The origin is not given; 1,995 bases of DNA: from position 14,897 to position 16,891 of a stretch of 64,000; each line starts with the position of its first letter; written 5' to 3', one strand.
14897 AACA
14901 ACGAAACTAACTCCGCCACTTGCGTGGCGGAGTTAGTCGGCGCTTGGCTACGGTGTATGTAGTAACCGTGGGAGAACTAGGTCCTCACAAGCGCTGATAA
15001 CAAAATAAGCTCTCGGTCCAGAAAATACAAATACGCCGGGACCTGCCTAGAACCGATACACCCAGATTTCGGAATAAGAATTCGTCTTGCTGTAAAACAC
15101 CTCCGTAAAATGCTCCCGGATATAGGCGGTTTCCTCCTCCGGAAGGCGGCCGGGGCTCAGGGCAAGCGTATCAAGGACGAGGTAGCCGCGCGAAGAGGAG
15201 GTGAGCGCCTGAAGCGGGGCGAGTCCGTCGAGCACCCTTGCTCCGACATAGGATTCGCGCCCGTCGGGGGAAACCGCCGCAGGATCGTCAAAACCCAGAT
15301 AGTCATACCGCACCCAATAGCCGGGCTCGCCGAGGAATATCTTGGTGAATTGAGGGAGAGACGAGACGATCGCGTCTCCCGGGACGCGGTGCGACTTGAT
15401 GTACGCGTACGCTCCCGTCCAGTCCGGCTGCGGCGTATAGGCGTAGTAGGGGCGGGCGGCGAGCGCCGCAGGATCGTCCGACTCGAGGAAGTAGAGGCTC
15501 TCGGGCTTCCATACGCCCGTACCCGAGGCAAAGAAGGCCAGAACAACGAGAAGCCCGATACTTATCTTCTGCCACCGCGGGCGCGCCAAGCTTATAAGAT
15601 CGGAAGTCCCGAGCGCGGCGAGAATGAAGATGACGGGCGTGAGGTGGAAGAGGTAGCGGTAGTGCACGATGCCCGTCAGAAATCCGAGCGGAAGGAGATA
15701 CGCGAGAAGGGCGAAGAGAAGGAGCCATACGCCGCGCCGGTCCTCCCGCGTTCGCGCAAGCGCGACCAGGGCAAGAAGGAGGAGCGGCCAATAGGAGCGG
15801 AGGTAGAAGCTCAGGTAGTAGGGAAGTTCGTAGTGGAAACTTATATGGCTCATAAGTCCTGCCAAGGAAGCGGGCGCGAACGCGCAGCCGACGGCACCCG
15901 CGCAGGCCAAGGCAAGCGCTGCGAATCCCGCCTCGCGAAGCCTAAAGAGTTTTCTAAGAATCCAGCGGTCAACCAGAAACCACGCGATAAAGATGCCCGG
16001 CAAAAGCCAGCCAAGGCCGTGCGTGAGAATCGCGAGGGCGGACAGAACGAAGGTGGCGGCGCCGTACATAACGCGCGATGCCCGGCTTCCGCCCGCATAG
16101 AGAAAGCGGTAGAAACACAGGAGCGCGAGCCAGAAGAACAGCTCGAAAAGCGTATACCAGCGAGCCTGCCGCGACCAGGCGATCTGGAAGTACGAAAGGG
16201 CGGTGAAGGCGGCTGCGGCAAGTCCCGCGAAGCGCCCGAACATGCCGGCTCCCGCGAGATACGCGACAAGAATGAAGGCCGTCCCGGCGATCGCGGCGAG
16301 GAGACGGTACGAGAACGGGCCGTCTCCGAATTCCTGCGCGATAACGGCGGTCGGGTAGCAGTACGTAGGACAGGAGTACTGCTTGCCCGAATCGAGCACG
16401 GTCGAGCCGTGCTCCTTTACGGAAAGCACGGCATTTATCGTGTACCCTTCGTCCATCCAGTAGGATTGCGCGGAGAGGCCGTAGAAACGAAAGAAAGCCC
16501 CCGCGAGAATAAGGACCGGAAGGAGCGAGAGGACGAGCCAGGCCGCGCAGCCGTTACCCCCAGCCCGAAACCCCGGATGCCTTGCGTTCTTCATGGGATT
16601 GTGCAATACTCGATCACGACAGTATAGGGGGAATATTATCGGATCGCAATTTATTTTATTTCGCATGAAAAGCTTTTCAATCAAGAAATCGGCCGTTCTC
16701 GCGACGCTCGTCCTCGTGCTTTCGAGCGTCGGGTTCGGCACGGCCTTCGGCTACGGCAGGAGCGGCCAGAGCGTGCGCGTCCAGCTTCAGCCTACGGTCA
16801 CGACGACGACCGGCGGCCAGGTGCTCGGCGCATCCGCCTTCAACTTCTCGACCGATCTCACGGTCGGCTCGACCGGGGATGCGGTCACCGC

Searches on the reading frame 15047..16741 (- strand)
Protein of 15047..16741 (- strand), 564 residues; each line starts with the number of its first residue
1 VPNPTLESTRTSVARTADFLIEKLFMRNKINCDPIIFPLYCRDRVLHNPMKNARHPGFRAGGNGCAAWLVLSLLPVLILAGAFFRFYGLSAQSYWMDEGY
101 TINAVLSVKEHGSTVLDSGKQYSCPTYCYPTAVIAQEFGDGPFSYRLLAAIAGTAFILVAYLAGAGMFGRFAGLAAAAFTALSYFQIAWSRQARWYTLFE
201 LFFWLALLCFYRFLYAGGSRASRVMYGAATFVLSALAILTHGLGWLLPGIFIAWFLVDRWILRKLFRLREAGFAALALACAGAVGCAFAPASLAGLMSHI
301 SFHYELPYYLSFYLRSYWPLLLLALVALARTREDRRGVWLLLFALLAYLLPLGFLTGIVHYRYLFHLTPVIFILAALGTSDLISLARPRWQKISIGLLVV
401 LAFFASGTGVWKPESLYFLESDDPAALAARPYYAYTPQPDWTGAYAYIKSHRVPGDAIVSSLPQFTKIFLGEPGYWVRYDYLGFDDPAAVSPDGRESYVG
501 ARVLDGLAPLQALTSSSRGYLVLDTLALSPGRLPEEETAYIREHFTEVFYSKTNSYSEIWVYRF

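Call 5: search_protein_families(library=pfam, proteins=[window:15047-16741:-], max_evalue=0.01)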
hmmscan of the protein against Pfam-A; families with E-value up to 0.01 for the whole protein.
window:15047-16741:- (564 aa): 1 family
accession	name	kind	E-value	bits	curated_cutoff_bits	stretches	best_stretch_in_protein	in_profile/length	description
PF13231.12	PMT_2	-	1.3e-05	25.9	26.1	1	129-278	8-153/160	Dolichyl-phosphate-mannose-protein mannosyltransferase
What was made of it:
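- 15047..16741 (-): GTC2: conserved frame GT-C (PMT_2-like). PF13231 1.3e-05, below the cut-off (call 5).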

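Call 36: search_protein_families(library=ncbifam, proteins=[window:15047-16741:-], max_evalue=0.01)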
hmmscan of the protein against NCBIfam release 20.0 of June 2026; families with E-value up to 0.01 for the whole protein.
window:15047-16741:- (564 aa): 0 families
